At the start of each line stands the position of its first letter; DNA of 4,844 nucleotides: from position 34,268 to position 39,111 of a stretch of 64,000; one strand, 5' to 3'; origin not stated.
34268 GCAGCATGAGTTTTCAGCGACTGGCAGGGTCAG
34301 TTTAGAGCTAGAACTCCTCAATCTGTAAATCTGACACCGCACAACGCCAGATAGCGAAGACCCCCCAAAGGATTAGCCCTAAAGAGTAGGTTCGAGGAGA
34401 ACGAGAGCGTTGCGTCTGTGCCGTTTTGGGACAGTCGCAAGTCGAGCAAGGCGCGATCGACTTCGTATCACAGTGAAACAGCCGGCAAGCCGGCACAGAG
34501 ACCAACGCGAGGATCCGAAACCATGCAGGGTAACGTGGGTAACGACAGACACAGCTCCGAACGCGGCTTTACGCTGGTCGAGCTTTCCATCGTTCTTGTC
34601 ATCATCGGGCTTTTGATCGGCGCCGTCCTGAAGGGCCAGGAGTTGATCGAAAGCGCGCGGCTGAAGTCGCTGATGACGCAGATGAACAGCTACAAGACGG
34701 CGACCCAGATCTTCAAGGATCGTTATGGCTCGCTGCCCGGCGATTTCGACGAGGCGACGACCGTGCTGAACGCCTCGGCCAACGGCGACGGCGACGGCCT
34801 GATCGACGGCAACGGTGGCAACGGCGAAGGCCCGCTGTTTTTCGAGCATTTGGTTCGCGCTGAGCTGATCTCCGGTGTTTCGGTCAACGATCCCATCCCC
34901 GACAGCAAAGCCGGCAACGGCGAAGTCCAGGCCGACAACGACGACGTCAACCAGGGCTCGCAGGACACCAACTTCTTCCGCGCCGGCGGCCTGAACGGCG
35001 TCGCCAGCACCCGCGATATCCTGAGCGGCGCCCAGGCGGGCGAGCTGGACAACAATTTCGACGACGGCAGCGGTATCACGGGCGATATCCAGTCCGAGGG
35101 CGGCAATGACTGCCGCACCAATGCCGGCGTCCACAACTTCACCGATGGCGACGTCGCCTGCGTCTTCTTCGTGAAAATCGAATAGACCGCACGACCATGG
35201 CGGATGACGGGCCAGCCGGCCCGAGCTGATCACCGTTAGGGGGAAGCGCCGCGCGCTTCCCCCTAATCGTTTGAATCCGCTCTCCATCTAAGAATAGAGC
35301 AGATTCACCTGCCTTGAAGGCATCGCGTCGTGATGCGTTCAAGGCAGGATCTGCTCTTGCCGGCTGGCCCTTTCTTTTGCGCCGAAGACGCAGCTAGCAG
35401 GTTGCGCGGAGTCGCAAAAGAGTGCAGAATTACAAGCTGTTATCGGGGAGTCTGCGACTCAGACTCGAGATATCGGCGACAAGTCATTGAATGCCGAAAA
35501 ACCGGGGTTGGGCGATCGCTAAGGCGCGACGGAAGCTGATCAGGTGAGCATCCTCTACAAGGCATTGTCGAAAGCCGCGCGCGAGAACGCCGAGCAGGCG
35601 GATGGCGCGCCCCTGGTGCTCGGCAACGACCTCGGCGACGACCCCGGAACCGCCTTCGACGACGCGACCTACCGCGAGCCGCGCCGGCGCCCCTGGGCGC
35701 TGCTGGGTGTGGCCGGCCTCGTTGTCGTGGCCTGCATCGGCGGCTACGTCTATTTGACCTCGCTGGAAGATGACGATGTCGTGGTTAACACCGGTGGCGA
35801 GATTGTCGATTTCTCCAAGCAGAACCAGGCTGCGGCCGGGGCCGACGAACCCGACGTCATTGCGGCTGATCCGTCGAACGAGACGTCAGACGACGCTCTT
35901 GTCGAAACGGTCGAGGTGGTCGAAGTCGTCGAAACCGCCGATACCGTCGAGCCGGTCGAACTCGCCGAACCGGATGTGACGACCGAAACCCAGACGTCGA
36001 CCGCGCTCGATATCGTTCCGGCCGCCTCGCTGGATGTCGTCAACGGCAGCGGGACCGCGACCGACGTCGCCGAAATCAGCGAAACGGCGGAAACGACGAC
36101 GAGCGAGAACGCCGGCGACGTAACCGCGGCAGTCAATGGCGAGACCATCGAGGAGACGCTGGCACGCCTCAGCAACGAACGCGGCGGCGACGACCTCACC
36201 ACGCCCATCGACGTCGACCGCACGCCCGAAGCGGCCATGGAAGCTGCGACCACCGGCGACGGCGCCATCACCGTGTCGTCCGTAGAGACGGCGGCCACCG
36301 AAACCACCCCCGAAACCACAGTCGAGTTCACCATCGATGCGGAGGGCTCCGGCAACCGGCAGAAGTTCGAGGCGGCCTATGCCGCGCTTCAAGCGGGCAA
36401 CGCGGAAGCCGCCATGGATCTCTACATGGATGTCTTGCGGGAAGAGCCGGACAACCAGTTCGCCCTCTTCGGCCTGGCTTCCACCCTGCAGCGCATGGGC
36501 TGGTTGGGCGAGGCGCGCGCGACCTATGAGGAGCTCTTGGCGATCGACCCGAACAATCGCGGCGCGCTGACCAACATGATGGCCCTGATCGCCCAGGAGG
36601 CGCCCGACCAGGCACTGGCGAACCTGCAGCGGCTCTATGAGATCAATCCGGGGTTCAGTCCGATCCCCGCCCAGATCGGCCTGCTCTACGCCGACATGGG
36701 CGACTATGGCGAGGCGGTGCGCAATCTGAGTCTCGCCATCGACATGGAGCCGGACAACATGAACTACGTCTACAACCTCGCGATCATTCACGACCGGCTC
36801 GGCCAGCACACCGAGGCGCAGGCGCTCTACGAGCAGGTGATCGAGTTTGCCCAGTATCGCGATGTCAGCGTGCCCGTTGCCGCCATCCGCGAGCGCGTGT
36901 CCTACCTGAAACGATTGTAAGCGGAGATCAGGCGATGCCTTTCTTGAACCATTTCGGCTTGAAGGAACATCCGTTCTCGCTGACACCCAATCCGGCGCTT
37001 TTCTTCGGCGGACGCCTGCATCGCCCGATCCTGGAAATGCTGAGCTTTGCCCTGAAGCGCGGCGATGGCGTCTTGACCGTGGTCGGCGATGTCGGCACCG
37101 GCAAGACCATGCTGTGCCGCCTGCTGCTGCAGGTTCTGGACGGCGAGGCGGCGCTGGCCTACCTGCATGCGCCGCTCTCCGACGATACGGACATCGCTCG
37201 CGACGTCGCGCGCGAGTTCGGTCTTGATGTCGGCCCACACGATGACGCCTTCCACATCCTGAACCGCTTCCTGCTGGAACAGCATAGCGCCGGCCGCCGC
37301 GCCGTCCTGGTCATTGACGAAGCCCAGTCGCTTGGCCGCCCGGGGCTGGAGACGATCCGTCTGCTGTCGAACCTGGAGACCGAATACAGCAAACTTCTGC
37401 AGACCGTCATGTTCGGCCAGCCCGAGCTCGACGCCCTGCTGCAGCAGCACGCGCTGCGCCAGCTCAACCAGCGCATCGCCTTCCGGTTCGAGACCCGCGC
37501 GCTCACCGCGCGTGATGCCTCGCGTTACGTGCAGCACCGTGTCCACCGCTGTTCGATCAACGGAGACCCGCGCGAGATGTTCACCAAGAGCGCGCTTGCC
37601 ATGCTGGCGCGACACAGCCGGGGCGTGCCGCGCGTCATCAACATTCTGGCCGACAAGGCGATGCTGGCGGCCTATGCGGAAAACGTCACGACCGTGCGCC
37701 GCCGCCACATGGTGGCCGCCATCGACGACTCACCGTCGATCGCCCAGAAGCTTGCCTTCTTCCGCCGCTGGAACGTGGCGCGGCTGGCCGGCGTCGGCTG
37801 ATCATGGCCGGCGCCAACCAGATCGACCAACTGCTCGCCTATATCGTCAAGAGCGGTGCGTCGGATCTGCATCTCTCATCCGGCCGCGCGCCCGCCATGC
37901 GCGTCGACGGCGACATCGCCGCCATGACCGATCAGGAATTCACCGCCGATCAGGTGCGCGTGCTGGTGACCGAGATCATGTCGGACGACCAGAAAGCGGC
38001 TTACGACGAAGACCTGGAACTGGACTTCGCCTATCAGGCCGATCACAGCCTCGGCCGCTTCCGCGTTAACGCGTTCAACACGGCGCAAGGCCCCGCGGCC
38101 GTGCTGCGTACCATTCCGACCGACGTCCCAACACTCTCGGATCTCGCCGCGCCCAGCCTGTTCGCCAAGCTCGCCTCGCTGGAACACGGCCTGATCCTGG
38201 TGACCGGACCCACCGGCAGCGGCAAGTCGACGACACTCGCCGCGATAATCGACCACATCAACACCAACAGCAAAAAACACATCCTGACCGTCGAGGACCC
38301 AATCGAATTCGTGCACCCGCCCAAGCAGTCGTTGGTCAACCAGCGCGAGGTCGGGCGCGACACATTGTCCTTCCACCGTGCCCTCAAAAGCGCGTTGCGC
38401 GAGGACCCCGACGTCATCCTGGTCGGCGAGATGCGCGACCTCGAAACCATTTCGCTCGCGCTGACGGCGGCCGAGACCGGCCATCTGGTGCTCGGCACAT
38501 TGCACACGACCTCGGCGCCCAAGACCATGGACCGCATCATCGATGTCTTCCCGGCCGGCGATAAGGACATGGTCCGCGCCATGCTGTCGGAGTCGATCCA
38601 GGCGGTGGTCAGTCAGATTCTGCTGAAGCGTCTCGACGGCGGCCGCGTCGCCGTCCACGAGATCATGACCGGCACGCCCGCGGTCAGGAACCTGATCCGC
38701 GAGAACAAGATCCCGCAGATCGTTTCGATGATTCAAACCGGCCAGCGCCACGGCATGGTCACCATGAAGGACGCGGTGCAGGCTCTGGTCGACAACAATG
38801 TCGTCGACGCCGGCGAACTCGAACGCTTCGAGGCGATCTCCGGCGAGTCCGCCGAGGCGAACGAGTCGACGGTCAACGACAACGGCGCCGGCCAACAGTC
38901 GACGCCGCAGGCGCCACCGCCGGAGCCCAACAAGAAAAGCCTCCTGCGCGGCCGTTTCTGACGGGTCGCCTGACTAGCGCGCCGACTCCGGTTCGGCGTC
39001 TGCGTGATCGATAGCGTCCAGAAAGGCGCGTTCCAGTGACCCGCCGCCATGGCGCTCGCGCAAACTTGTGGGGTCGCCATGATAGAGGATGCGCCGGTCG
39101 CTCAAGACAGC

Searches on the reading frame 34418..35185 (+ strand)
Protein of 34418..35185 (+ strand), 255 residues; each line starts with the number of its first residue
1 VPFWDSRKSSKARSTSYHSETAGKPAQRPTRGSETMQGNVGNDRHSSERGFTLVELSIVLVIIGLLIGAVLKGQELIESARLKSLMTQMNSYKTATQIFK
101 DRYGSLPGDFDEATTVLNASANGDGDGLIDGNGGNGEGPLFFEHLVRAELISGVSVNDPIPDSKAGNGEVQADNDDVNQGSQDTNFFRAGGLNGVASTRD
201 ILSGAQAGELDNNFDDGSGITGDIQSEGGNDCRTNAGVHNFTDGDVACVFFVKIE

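Call 5: search_protein_families(library=pfam, proteins=[window:34418-35185:+], max_evalue=0.01)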
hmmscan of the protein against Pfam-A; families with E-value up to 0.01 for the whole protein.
window:34418-35185:+ (255 aa): 1 family
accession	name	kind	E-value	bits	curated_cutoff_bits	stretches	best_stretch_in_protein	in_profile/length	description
PF07963.17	N_methyl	-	4.3e-07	29.7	21.2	1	47-71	3-27/27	Prokaryotic N-terminal methylation motif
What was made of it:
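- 34523..35185 (+): Prepilin gene immediately downstream of C (context, and a possible regulatory target). N_methyl E 4.3e-7 (call 5).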

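Call 6: search_protein_families(library=ncbifam, proteins=[window:34418-35185:+], max_evalue=0.01)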
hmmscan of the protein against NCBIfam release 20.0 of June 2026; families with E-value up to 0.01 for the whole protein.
window:34418-35185:+ (255 aa): 7 families
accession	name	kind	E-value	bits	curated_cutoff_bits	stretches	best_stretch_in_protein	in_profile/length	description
TIGR01710.1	typeII_sec_gspG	equivalog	1.8e-06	28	88.85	1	49-109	1-62/134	type II secretion system major pseudopilin GspG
TIGR02532.1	IV_pilin_GFxxxE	domain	3e-06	26.8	16.3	1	49-71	2-24/24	prepilin-type N-terminal cleavage/methylation domain-containing protein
TIGR01708.2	typeII_sec_gspH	equivalog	6.7e-06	26.2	80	1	48-75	1-28/169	type II secretion system minor pseudopilin GspH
NF007862.0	PRK10574.1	equivalog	7.1e-05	23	138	1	47-98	3-55/145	prepilin peptidase-dependent pilin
TIGR02596.1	TIGR02596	subfamily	0.0028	17.8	70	1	51-93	1-45/196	Verru_Chthon cassette protein D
NF041775.1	typeIV_PilA_Myxo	equivalog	0.0035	17.3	400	1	47-103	9-69/214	type IV pilin protein PilA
NF007800.0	PRK10506.1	equivalog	0.01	15.7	158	0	45-96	5-57/163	prepilin peptidase-dependent protein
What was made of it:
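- Checked: Downstream is a prepilin gene at 34523-35185 (N_methyl motif) (calls 5, 6).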

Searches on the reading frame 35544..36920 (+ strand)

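Call 5: search_protein_families(library=pfam, proteins=[window:35544-36920:+], max_evalue=0.01)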
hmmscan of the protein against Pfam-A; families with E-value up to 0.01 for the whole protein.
window:35544-36920:+ (458 aa): 22 families
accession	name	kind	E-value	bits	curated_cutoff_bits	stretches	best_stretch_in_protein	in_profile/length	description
PF14559.12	TPR_19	-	3.2e-18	66.3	25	2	281-347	1-66/68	Tetratricopeptide repeat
PF13181.12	TPR_8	-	9.4e-17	60.1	25.7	3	307-338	3-34/34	Tetratricopeptide repeat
PF07719.23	TPR_2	-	3e-16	58.6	27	2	307-338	3-34/34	Tetratricopeptide repeat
PF13431.12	TPR_17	-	1.8e-13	50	24.4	2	398-427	5-34/34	Tetratricopeptide repeat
PF13428.12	TPR_14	-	3.5e-13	49.3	23.5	1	308-345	4-41/44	Tetratricopeptide repeat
PF13432.12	TPR_16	-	2.9e-11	44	32.7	2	378-435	3-60/65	Tetratricopeptide repeat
PF00515.34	TPR_1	-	5.6e-11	42.2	27.8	0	377-405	6-34/34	Tetratricopeptide repeat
PF13174.12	TPR_6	-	8.4e-09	36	26.3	0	410-434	4-28/33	Tetratricopeptide repeat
PF13414.12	TPR_11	-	8.4e-09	35.4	26.8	1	379-420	1-42/42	TPR repeat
PF13424.12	TPR_12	-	1.3e-07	32.2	30.1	1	377-436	8-75/77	Tetratricopeptide repeat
PF14853.12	Fis1_TPR_C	-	1.7e-06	28.6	25.3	0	383-406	12-35/53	Fis1 C-terminal tetratricopeptide repeat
PF13176.12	TPR_7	-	3.3e-05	24.1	27.9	0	410-433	3-26/36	Tetratricopeptide repeat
PF24575.1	TPR_Slam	-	6.4e-05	23.8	35.2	0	276-316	52-92/104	Surface lipoprotein assembly modifier, N-terminal TPR repeats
PF25064.1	ARM_TT21_5th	-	0.00017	22.3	27.8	0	282-331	12-61/117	TT21 fifth ARM repeats domain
PF13371.12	TPR_9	-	0.00027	21.3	35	1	348-405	5-62/73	Tetratricopeptide repeat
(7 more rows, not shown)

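Call 6: search_protein_families(library=ncbifam, proteins=[window:35544-36920:+], max_evalue=0.01)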
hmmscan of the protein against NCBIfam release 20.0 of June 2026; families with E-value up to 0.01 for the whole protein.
window:35544-36920:+ (458 aa): 21 families
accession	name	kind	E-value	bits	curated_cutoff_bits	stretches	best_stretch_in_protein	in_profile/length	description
NF040959.1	MamA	equivalog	1.1e-16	60.9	200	1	278-435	44-202/204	magnetosome protein MamA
TIGR02917.1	PEP_TPR_lipo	equivalog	2.8e-16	58.6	312.2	1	278-433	743-898/899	XrtA/PEP-CTERM system TPR-repeat protein PrsT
TIGR02521.1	type_IV_pilW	equivalog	1.5e-10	41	154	2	376-435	35-94/234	type IV pilus biogenesis/stability protein PilW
NF008520.0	PRK11447.1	equivalog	7.6e-10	37.2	858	1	278-364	358-444/1157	cellulose synthase complex outer membrane protein BcsC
NF033920.0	C39_PA2778_fam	equivalog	1.4e-09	37.8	150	1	272-364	157-250/255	PA2778 family cysteine peptidase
TIGR02552.1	LcrH_SycD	equivalog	2.8e-09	36.8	104.8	2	275-367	22-115/136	SycD/LcrH family type III secretion system chaperone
NF047371.1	FlcA_CTERM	equivalog_domain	7.8e-09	34.5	300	2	277-334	479-536/646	periplasmic flagellar collar protein FlcA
NF033762.1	social_mot_Tgl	equivalog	7e-08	32.1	225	1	271-450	31-210/252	social motility TPR repeat lipoprotein Tgl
TIGR00540.1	TPR_hemY_coli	hypoth_equivalog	2e-07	30.2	142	1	269-360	290-379/385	heme biosynthesis-associated TPR protein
NF007302.0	PRK09782.1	equivalog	1.1e-06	26.9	1223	1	270-438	544-712/990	phage receptor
NF047558.1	TPR_END_plus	domain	1.4e-06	28.1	32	0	380-407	7-34/56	TPR end-of-group domain-containing protein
NF033758.1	gliding_GltE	equivalog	2.2e-06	26.9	225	0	387-433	67-113/411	adventurous gliding motility TPR repeat lipoprotein GltE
NF052415.1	T3SS_chap_SctY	equivalog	6.2e-06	26.7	70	0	278-333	47-105/106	type III secretion apparatus assembly chaperone SctY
NF002725.1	PRK02603.1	equivalog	7.2e-06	26.1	143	1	384-434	47-100/173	photosystem I assembly protein Ycf3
TIGR03939.1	PGA_TPR_OMP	equivalog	1e-05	24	366.65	1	283-435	65-217/800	poly-beta-1,6 N-acetyl-D-glucosamine export porin PgaA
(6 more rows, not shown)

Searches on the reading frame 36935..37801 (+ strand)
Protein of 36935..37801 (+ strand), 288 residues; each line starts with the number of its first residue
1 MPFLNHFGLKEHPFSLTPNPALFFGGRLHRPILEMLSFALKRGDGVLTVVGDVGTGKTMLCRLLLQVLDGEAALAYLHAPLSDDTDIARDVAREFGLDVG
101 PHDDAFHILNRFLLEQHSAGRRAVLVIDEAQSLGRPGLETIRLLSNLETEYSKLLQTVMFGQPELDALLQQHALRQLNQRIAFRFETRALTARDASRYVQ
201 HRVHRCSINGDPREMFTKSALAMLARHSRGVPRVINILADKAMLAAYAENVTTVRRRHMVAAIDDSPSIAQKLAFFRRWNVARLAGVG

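Call 5: search_protein_families(library=pfam, proteins=[window:36935-37801:+], max_evalue=0.01)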
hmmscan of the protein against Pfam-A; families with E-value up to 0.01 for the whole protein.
window:36935-37801:+ (288 aa): 4 families
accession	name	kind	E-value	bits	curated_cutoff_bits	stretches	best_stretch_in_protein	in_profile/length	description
PF13401.12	AAA_22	-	3.6e-24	86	27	1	43-169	4-130/130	AAA domain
PF13191.12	AAA_16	-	1.2e-06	29.6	32.6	1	40-150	19-161/167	AAA ATPase domain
PF13604.12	AAA_30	-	5.3e-06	26.7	27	1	38-149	12-114/191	AAA domain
PF25199.1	nSTAND_NTPase5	-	0.0064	16.8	34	0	37-146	34-121/145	Novel STAND NTPase 5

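Call 6: search_protein_families(library=ncbifam, proteins=[window:36935-37801:+], max_evalue=0.01)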
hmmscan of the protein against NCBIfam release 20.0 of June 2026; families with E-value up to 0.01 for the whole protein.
window:36935-37801:+ (288 aa): 10 families
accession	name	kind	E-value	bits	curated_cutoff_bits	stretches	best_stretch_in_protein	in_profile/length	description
TIGR03015.1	pepcterm_ATPase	hypoth_equivalog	1.3e-62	211.7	324.5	1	5-260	4-260/269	XrtA/PEP-CTERM system-associated ATPase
NF010061.0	PRK13538.1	equivalog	0.00072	19.1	195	1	28-69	16-56/211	cytochrome c biogenesis heme-transporting ATPase CcmA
TIGR02770.1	nickel_nikD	equivalog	0.0015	18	318.7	1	34-72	3-40/230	nickel import ATP-binding protein NikD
NF010068.0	PRK13548.1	equivalog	0.0017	17.5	261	0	29-71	17-58/261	heme ABC transporter ATP-binding protein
TIGR01189.1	ccmA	equivalog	0.0024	17.5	131.6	1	27-65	10-47/198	heme ABC exporter ATP-binding protein CcmA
NF007739.0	PRK10419.1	subfamily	0.0051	16.4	354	0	23-66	18-60/268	nickel ABC transporter ATP-binding protein NikE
NF043071.1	DppF_dipep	equivalog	0.0052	16.2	660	1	32-67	38-72/331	dipeptide ABC transporter ATP-binding subunit DppF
NF047578.1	opine_ATP_CntD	equivalog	0.0065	15.7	380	0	30-67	17-53/266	staphylopine uptake ABC transporter ATP-binding protein CntD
TIGR01842.1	type_I_sec_PrtD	subfamily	0.0066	15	510.15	1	29-68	330-368/544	type I secretion system permease/ATPase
NF047576.1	opine_ATP_CntF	equivalog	0.0092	15.2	385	0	30-67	17-53/264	staphylopine uptake ABC transporter ATP-binding protein CntF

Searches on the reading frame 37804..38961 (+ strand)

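Call 5: search_protein_families(library=pfam, proteins=[window:37804-38961:+], max_evalue=0.01)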
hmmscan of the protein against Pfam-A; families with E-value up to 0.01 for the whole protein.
window:37804-38961:+ (385 aa): 13 families
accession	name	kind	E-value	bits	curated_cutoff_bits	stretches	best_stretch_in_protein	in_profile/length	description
PF00437.27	T2SSE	-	1.6e-52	178.9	24.9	1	6-280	11-284/370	Type II/IV secretion system protein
PF25199.1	nSTAND_NTPase5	-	7.4e-05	23.1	34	1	127-172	40-85/145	Novel STAND NTPase 5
PF13401.12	AAA_22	-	0.00019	22.2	27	1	128-174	5-43/130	AAA domain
PF13191.12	AAA_16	-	0.00022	22.2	32.6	1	120-159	16-52/167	AAA ATPase domain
PF13555.12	AAA_29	-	0.0003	20.9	27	1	128-149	22-43/61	P-loop containing region of AAA domain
PF04851.21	ResIII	-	0.00037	20.9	22.5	1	130-174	25-70/164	Type III restriction enzyme, res subunit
PF13604.12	AAA_30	-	0.0004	20.6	27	0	121-155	11-45/191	AAA domain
PF13476.12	AAA_23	-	0.00057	21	27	1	126-148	17-39/201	AAA domain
PF13245.12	AAA_19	-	0.00061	20.4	25.1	1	125-194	8-72/134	AAA domain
PF03266.21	NTPase_1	-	0.0017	18.6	23.9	0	131-155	2-26/168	NTPase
PF24883.2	NPHP3_N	-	0.0037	17.9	24.8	1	127-158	21-52/164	Nephrocystin 3, N-terminal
PF01580.24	FtsK_SpoIIIE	-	0.0041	17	24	1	95-149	17-60/221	FtsK/SpoIIIE family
PF01935.23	DUF87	-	0.0066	17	23.2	0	132-161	27-56/220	Helicase HerA, central domain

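Call 6: search_protein_families(library=ncbifam, proteins=[window:37804-38961:+], max_evalue=0.01)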
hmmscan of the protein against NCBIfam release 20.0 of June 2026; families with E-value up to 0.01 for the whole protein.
window:37804-38961:+ (385 aa): 22 families
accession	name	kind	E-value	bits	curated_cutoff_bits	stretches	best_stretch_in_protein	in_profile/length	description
TIGR01420.1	pilT_fam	subfamily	2.8e-138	460.8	319.1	1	7-335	2-330/343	PilT/PilU family type 4a pilus ATPase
TIGR02525.1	plasmid_TraJ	equivalog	1.9e-51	175.2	368.3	1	4-342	9-366/372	plasmid transfer ATPase TraJ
TIGR02524.1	dot_icm_DotB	equivalog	8.7e-48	163.3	463.3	1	6-319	5-331/358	Dot/Icm type IV secretion system ATPase DotB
NF007755.0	PRK10436.1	equivalog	4.8e-46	157.4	617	1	5-277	87-358/465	type II secretion system protein GspE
TIGR02538.1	type_IV_pilB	equivalog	1.4e-44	152.6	675.65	1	7-277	185-455/564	type IV-A pilus assembly ATPase PilB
TIGR02533.1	type_II_gspE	equivalog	6e-44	150.5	630.25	1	118-277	233-382/486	type II secretion system ATPase GspE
NF041000.1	ATPase_ComGA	equivalog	2.4e-38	131.6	300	1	76-275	72-266/267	competence type IV pilus ATPase ComGA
NF053534.1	T4PilAsmATPsTfpB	equivalog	1.7e-37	129.1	850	1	7-248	205-452/584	type IV pilus assembly ATPase TfpB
NF058587.1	archaellum_moto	equivalog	5.8e-21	74.8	550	1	127-245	273-393/527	archaellum flagellar ATPase motor FlaI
TIGR02782.1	TrbB_P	equivalog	4.9e-19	68.7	304.55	1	128-281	136-285/303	P-type conjugative transfer ATPase TrbB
TIGR02788.1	VirB11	equivalog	2e-18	66.5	249.95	1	117-274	133-293/308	P-type DNA transfer ATPase VirB11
TIGR03819.1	heli_sec_ATPase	hypoth_equivalog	1e-15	57.8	373.15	1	96-287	139-338/340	TadA family conjugal transfer-associated ATPase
NF010407.0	PRK13833.1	subfamily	5.8e-14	52.2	499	1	131-281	147-292/323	conjugal transfer protein TrbB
NF010469.0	PRK13894.1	subfamily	8.1e-14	51.7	508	1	126-287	147-304/320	conjugal transfer ATPase TrbB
NF010475.0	PRK13900.1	equivalog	9.3e-14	51.2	389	1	120-288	152-323/333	type IV secretion system ATPase VirB11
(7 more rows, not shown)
